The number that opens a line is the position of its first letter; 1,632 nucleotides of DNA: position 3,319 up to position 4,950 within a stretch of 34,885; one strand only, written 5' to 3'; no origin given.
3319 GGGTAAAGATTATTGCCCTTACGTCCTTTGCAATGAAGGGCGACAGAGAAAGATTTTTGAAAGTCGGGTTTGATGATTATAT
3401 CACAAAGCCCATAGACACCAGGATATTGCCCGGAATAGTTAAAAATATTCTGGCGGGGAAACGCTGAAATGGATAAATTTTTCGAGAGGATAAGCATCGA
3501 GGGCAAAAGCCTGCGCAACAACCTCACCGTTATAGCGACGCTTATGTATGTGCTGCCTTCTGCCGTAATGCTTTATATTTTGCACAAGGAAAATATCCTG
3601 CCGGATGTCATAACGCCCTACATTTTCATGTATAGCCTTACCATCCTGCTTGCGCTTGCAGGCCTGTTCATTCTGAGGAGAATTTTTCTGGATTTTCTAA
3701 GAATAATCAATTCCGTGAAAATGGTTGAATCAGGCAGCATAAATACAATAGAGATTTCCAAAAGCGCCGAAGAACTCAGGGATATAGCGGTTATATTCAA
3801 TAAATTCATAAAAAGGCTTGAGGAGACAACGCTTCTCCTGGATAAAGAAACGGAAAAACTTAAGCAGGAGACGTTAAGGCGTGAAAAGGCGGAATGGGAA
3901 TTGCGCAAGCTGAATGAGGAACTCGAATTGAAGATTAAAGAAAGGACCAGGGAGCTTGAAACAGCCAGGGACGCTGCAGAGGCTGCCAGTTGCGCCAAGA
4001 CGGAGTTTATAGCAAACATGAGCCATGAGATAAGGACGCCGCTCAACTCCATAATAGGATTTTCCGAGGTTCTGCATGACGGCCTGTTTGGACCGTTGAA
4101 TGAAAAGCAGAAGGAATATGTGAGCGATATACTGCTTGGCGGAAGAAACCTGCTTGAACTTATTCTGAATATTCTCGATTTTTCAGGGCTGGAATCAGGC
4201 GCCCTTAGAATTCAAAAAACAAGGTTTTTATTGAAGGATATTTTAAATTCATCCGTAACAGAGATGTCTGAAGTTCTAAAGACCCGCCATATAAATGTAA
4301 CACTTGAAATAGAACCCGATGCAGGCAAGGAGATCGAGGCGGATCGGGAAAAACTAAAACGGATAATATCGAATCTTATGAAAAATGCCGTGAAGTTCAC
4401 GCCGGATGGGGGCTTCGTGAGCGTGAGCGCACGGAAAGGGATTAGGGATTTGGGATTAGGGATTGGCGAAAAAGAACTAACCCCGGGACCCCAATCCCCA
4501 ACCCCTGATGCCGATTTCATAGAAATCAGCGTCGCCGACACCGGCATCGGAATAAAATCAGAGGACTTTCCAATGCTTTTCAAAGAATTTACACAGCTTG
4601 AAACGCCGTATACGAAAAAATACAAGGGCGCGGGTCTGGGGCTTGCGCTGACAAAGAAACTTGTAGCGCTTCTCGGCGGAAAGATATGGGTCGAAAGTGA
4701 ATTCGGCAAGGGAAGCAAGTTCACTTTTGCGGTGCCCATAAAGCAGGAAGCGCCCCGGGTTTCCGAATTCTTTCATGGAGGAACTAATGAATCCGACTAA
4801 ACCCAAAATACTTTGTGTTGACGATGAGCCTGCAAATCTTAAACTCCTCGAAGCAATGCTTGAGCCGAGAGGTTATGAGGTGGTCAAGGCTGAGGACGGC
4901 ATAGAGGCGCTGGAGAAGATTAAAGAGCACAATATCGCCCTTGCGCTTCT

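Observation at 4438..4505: Second kinase carries a different heptamer hairpin at the same loop position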

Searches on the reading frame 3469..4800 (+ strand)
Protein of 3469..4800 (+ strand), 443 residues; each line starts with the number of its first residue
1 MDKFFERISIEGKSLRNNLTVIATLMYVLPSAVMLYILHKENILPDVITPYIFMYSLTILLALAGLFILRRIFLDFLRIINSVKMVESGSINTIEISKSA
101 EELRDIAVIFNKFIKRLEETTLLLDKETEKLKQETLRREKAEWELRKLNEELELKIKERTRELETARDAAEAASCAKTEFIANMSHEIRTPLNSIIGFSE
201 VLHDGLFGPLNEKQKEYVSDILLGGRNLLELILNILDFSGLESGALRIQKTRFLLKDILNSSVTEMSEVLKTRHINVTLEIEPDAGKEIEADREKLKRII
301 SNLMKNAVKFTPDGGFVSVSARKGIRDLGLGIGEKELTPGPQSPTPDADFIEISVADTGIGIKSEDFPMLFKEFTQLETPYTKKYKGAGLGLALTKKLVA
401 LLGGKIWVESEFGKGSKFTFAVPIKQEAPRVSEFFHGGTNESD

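Call 18: search_protein_families(library=pfam, proteins=[window:3469-4800:+])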
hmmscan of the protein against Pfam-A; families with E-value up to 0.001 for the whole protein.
window:3469-4800:+ (443 aa): 2 families
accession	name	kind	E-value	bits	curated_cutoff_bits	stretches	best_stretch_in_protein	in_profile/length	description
PF02518.31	HATPase_c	-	4.5e-26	91.9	26.4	1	292-425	2-110/111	Histidine kinase-, DNA gyrase B-, and HSP90-like ATPase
PF00512.31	HisKA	-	5.4e-20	71.7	26.9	1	176-244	1-66/66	His Kinase A (phospho-acceptor) domain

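Call 19: find_encoding_contigs(protein=window:3469-4800:+, flank=3000, max_places=6)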
Protein window:3469-4800:+ (443 aa): no gene with exactly this product is on record in the collection.
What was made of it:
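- Tried and rejected: Exact-sequence look-up of kinase 2 in the contig collection found nothing (call 19).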

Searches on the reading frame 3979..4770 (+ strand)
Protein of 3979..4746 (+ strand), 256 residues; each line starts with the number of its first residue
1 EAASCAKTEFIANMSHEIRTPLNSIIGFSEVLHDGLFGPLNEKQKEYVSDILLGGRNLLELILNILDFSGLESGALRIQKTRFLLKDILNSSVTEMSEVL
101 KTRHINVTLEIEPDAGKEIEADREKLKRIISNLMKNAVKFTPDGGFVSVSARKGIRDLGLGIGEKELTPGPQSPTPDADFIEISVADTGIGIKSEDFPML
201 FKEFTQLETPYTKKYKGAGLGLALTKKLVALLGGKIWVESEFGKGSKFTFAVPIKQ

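Call 20: find_homologous_proteins(query=window:3979-4746:+, max_evalue=1e-20)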
Query seq(256 aa) (256 aa): 6401 proteins with E <= 1e-20 among 8000 candidates; the best 120 are listed.
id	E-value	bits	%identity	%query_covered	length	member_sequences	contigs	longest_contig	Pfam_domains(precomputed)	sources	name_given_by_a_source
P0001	9.6e-161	551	100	100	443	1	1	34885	PF02518.32,PF00512.32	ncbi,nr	ncbi:MAG: hybrid sensor histidine kinase/response regulator [Nitrospirae bacterium]|nr:MAG: hybrid s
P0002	8.3e-115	401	79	100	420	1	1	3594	PF02518.32,PF00512.32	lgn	-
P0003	8.7e-94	332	65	100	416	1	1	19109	PF02518.32,PF00512.32,PF00072.31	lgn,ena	-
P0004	4.6e-93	330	59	99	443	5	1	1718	PF13426.14,PF13188.14,PF08448.17,PF02518.32,PF00512.32,PF00989.32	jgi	-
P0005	1.5e-92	328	62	99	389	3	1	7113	PF02518.32,PF00512.32,PF13493.12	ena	-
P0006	2.0e-92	328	59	100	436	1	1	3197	PF02518.32,PF00512.32,PF00072.31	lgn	-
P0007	3.7e-92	327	63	100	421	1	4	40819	PF02518.32,PF00512.32,PF00072.31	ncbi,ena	-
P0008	1.4e-91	325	60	100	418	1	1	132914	PF02518.32,PF00512.32,PF00072.31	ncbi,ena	-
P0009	3.9e-90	320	58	100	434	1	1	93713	PF02518.32,PF00512.32,PF00072.31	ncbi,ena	-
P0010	1.7e-88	315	59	99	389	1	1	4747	PF02518.32,PF00512.32,PF13493.12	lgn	-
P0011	3.9e-86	307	60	100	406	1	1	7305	PF02518.32,PF00512.32,PF00072.31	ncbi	-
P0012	1.5e-85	305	60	100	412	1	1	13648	PF02518.32,PF00512.32,PF00072.31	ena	-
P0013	6.5e-85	303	57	100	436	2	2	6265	PF02518.32,PF00512.32,PF00072.31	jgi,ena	-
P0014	4.0e-84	300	60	100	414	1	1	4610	PF02518.32,PF00512.32,PF00072.31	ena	-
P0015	1.9e-83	298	58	100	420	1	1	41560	PF02518.32,PF00512.32,PF00072.31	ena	-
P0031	1.1e-79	286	57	100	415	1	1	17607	PF02518.32,PF00512.32,PF00072.31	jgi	jgi:signal transduction histidine kinase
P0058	9.8e-75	270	53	100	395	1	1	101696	PF08447.19,PF08448.17,PF02518.32,PF00512.32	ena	-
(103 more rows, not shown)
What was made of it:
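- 3469..4800 (+): Kinase 2 gene (443 aa; HisKA and HATPase_c domains). It is identical to P0001, named by NCBI as a Nitrospirae MAG protein (call 20).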

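Call 30: find_related_loci(query=A2, collection=genome_contigs, flank=1500)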
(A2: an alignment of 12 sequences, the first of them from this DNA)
Query A2 (262 aa) in genome_contigs; peptide patterns used: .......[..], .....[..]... (x = any residue, [..] = any of these).
600 stretches matched a pattern (row limit reached: there are more); 600 encode a relative of the query (tblastn E <= 1e-3); the best 80 are kept; 80 distinct loci.
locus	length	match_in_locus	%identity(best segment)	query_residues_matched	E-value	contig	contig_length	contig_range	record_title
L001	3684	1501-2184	48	1-252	1e-64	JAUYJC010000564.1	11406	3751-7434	MAG: Deltaproteobacteria bacterium isolate C24_metabat.bin.121_sub C24_k141_252543, whole genome shotgun sequence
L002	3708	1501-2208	42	1-252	2e-62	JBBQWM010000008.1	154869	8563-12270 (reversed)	MAG: Chloroflexia bacterium isolate Co_metawrap_2056 Cmw_2056_k141_3449766_length_154869_cov_33.9983, whole genome shotg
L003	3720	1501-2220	42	1-257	4e-62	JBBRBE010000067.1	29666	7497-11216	MAG: Chloroflexia bacterium isolate Co_metawrap_2330 Cmw_2330_k141_683224_length_29666_cov_9.9988, whole genome shotgun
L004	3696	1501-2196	43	5-257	7e-57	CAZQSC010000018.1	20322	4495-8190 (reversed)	MAG TPA_asm: uncultured bacterium isolate SRP338002_co1_79 genome assembly, contig: NODE_2460_length_20322_cov_6.325702,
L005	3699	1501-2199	42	1-255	9e-56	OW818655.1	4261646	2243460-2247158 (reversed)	metagenome genome assembly, chromosome: 1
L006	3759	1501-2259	42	1-253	2e-55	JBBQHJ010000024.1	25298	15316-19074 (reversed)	MAG: Gemmatimonadales bacterium isolate Co_metawrap_912 Cmw_912_k141_24316095_length_25298_cov_8.0000, whole genome shot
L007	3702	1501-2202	42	1-251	3e-55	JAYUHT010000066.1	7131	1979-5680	MAG: Burkholderiales bacterium isolate GFS_8533 GFS_8533_65, whole genome shotgun sequence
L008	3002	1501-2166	40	5-251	1e-54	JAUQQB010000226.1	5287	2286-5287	MAG: Chloroflexota bacterium isolate JZ-3.bins.34.201901 NODE_16531_length_5287_cov_2.164922, whole genome shotgun seque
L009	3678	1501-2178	39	4-251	6e-52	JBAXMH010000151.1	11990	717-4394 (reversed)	MAG: Chloroflexales bacterium isolate ELA448 MAG448_151, whole genome shotgun sequence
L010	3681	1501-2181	38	1-251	6e-52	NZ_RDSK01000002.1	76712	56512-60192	Methanohalophilus sp. RSK RSK_scf_10, whole genome shotgun sequence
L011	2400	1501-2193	40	1-252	5e-52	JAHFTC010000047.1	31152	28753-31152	MAG: Opitutaceae bacterium isolate nzgw611 NODE_2086_length_31153_cov_3.413960, whole genome shotgun sequence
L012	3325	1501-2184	40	1-253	2e-51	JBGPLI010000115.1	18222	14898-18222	MAG: Bryobacteraceae bacterium isolate OBJ_0618_7090110_266 k141_4693519_length_18222_cov_13.0000, whole genome shotgun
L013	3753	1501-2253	38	1-256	2e-51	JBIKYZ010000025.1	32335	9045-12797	MAG: Pseudanabaena sp. isolate ME2015-10-22_3300042382_group6_bin51 Rohwer_bin1386_scaffold_191_c1, whole genome shotgun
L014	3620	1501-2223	39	1-252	9e-51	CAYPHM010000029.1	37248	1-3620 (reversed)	MAG TPA_asm: uncultured Chloroflexaceae bacterium isolate SRP141376_co5_371 genome assembly, contig: NODE_2497_length_37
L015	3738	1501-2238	38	5-252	4e-50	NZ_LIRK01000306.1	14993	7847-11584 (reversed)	Streptomyces torulosus strain NRRL B-3889 B-3889_contig_306, whole genome shotgun sequence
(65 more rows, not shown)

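Call 31: find_encoding_contigs(protein=P0002, flank=3000, max_places=2)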
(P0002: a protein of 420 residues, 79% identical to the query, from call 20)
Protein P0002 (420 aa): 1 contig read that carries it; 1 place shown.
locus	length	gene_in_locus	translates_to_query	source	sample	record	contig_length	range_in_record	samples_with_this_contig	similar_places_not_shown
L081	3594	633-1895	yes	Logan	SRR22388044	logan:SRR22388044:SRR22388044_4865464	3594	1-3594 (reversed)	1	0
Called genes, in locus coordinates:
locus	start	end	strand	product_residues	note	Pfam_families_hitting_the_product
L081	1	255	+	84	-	?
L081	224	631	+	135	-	PF00072:Response_reg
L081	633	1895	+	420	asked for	PF00512:HisKA, PF02518:HATPase_c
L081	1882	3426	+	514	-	PF00072:Response_reg, PF01966:HD, PF13487:HD_5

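Call 32: find_encoding_contigs(protein=P0005, flank=5000, max_places=2)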
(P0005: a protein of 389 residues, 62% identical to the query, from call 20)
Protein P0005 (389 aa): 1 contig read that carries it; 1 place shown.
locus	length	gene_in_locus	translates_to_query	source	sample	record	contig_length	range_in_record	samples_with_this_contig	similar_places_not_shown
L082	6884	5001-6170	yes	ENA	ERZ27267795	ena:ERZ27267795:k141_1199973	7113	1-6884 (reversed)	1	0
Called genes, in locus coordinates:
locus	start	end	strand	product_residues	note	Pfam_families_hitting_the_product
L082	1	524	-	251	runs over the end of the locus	?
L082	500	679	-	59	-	-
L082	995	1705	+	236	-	PF03705:CheR_N, PF01739:CheR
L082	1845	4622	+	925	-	PF02743:dCache_1, PF01590:GAF (weak), PF13185:GAF_2, PF00512:HisKA, PF02518:HATPase_c, PF00072:Response_reg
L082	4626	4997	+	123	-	PF00072:Response_reg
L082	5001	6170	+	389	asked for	PF13493:DUF4118, PF00512:HisKA, PF02518:HATPase_c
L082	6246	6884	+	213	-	?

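Call 33: find_encoding_contigs(protein=P0008, flank=10000, max_places=2)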
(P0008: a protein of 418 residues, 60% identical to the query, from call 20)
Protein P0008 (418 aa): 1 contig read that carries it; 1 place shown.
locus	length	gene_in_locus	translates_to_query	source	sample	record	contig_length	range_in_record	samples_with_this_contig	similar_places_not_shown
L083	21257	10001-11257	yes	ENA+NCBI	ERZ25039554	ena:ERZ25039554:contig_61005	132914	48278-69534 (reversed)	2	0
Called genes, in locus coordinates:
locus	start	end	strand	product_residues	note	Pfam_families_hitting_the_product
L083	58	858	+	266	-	PF00989:PAS, PF08448:PAS_4 (weak), PF13426:PAS_9, PF08447:PAS_3 (weak)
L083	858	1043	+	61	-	PF00512:HisKA (weak)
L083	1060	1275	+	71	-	-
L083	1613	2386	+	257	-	PF03349:Toluene_X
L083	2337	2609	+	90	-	PF03349:Toluene_X (weak)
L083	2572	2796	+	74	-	PF08447:PAS_3 (weak), PF13426:PAS_9 (weak)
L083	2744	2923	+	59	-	-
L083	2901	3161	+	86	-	PF00512:HisKA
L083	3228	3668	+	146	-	PF02518:HATPase_c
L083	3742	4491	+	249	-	PF00072:Response_reg, PF06490:FleQ (faint), PF12606:RELT (faint), PF00072:Response_reg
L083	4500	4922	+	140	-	PF00072:Response_reg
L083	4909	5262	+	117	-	PF00990:GGDEF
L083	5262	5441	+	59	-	-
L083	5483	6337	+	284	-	PF12849:PBP_like_2, PF13531:SBP_bac_11 (faint)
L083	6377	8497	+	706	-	PF00989:PAS, PF08448:PAS_4, PF13188:PAS_8, PF13426:PAS_9, PF00989:PAS, PF12860:PAS_7, PF13426:PAS_9, PF00512:HisKA, +5 more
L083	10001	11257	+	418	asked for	PF00072:Response_reg, PF00512:HisKA, PF02518:HATPase_c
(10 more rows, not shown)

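Call 41: find_encoding_contigs(protein=P0009, flank=10000, max_places=1)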
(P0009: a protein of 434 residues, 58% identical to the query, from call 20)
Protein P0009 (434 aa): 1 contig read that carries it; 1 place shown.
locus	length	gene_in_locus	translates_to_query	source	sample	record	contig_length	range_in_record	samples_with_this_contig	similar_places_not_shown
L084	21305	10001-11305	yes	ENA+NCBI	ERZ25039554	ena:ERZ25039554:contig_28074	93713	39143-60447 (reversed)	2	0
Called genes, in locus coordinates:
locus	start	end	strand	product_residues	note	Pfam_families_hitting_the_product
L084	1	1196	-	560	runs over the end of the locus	PF00501:AMP-binding, PF00550:PP-binding, PF01553:Acyltransferase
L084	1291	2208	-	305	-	PF00501:AMP-binding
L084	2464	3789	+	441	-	PF12729:4HB_MCP_1, PF00672:HAMP, PF00990:GGDEF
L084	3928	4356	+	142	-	PF00155:Aminotran_1_2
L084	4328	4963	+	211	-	PF00155:Aminotran_1_2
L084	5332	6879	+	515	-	PF00072:Response_reg, PF01966:HD, PF13487:HD_5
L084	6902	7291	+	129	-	PF00072:Response_reg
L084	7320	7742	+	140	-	PF17159:MASE3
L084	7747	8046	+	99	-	PF07689:KaiB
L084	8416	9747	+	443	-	PF00989:PAS, PF08448:PAS_4 (weak), PF13188:PAS_8 (weak), PF13426:PAS_9, PF00512:HisKA, PF02518:HATPase_c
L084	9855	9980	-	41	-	-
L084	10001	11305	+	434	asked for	PF00072:Response_reg, PF00512:HisKA, PF02518:HATPase_c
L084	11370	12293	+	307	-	PF00294:PfkB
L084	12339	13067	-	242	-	PF18912:DZR_2, PF00156:Pribosyltran (weak)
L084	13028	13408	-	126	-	PF21352:Zn_ribbon_Thio2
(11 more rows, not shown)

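Call 42: find_encoding_contigs(protein=P0007, flank=10000, max_places=2)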
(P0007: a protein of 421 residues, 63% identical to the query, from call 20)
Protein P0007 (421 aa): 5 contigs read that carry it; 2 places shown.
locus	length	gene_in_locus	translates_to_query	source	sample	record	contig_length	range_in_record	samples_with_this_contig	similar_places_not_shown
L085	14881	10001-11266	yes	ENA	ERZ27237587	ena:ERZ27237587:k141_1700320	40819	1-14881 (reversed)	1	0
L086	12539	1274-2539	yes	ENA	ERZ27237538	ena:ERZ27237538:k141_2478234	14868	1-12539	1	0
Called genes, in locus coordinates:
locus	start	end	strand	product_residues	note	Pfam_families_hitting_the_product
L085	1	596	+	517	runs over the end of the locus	PF13167:GTP-bdg_N, PF16360:GTP-bdg_M, PF03193:RsgA_GTPase (faint), PF00009:GTP_EFTU (faint), PF01926:MMR_HSR1, PF02421:FeoB_N (weak)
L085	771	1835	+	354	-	PF04055:Radical_SAM, PF13353:Fer4_12 (weak), PF13186:SPASM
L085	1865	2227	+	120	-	PF05635:23S_rRNA_IVP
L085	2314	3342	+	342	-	PF01208:URO-D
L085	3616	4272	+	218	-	PF00072:Response_reg, PF00196:GerE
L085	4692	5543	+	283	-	PF03705:CheR_N, PF01739:CheR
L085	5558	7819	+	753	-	PF02743:dCache_1, PF00512:HisKA, PF02518:HATPase_c, PF00072:Response_reg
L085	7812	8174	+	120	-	PF20161:VpsR (weak), PF00072:Response_reg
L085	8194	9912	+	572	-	PF17159:MASE3, PF00512:HisKA, PF02518:HATPase_c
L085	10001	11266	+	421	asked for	PF00072:Response_reg, PF00512:HisKA, PF02518:HATPase_c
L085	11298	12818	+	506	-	PF00072:Response_reg, PF13487:HD_5, PF01966:HD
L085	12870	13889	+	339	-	PF00512:HisKA, PF02518:HATPase_c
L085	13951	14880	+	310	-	?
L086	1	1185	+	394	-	?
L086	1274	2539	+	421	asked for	PF00072:Response_reg, PF00512:HisKA, PF02518:HATPase_c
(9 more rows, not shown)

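Call 43: find_encoding_contigs(protein=P0031, flank=10000, max_places=1)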
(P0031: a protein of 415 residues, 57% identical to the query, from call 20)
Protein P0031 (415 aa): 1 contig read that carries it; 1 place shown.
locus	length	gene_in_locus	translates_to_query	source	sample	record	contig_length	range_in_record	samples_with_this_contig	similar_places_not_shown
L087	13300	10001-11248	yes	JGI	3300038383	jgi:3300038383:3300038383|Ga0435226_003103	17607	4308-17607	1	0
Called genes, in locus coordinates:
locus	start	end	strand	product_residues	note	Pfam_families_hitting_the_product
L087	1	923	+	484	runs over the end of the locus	PF09984:sCache_4 (weak), PF00672:HAMP, PF07730:HisKA_3, PF02518:HATPase_c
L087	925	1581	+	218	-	PF00072:Response_reg, PF08281:Sigma70_r4_2, PF00196:GerE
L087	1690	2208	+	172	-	PF00072:Response_reg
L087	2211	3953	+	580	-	PF00072:Response_reg, PF08447:PAS_3, PF00512:HisKA, PF02518:HATPase_c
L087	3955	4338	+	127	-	PF00072:Response_reg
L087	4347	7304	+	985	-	PF00672:HAMP, PF00989:PAS, PF08448:PAS_4, PF13188:PAS_8 (weak), PF13426:PAS_9, PF08448:PAS_4, PF00512:HisKA, PF02518:HATPase_c, +2 more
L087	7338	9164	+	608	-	PF00989:PAS (weak), PF13188:PAS_8 (faint), PF08448:PAS_4, PF13426:PAS_9, PF08448:PAS_4, PF13426:PAS_9, PF00512:HisKA, PF02518:HATPase_c, +1 more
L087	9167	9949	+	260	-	PF00072:Response_reg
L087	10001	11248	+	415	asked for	PF00072:Response_reg, PF00512:HisKA, PF02518:HATPase_c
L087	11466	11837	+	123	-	PF00072:Response_reg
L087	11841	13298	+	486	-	?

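Call 44: find_encoding_contigs(protein=P0058, flank=10000, max_places=1)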
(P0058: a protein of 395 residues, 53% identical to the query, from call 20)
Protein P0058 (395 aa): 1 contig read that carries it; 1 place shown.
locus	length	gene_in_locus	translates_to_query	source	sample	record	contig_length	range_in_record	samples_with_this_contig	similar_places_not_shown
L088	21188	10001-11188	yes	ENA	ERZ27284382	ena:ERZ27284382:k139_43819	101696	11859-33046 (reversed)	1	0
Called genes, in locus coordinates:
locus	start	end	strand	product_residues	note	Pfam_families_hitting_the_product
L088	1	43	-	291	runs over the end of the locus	PF01040:UbiA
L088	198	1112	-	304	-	PF02790:COX2_TM, PF00116:COX2, PF00034:Cytochrom_C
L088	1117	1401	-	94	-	PF03626:COX4_pro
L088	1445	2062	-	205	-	PF00510:COX3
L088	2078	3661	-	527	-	PF00115:COX1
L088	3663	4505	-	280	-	PF02630:SCO1-SenC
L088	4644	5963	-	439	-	PF00034:Cytochrom_C (faint), PF03150:CCP_MauG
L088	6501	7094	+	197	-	PF18978:DUF5714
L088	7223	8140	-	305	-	PF03747:ADP_ribosyl_GH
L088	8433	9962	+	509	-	PF05227:CHASE3, PF00989:PAS, PF08448:PAS_4, PF13188:PAS_8 (faint), PF13426:PAS_9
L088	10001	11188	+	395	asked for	PF08447:PAS_3, PF08448:PAS_4 (faint), PF00512:HisKA, PF02518:HATPase_c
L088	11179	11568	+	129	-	PF00072:Response_reg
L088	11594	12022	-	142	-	PF01850:PIN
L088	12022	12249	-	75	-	-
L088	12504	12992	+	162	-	PF12974:Phosphonate-bd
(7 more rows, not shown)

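Call 60: predict_structure(alignment_id=A3)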
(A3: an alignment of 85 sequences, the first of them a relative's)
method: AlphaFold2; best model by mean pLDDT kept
length: 443 residues; sequences in the alignment: 85
mean_pLDDT: 81.4   pTM: 0.63
mean pLDDT of the five models: 81.4, 79.2, 78.4, 78.0, 77.9
residues with pLDDT >= 90: 224; 70-90: 101; 50-70: 73; < 50: 45
segments of 3 or more residues with pLDDT < 50: 1-19, 90-93, 332-343, 434-443
pLDDT, mean of each block of 10 residues (from residue 1): 43 43 59 66 59 70 74 76 60 56 83 89 93 96 98 98 95 85 87 96 96 97 93 89 89 97 96 98 94 96 96 98 77 44 65 97 93 72 65 94 95 97 83 47 39
secondary structure, 60 per line:
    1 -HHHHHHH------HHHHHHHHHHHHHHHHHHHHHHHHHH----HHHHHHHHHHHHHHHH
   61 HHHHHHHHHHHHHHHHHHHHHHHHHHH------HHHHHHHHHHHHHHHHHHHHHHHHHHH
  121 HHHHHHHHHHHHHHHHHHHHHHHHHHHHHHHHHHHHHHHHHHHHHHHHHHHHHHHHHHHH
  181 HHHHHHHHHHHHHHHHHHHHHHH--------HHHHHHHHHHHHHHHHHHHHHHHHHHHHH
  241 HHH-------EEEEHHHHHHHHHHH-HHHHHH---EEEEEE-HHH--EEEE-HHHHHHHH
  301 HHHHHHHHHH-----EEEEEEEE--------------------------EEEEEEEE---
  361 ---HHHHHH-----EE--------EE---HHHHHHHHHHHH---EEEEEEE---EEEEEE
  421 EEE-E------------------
elements in order: H2-8 H15-40 H45-87 H94-203 H212-243 E251-254 H255-265 H267-272 E276-281 E288-291 H293-310 E316-323 E350-357 H364-369 H390-401 E405-411 E415-423
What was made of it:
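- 4414..4434 (+): 5' flank: codons for the beta-strand F-V-S-V-S-A-R that follows the N box. It holds the 18 nt identical to kinase 1. AlphaFold places a strand at residues 316-323 (call 60).
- AlphaFold gives strands at 316-323 and 350-357 with a coil between them, and pLDDT below 50 at 332-343 (call 60).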
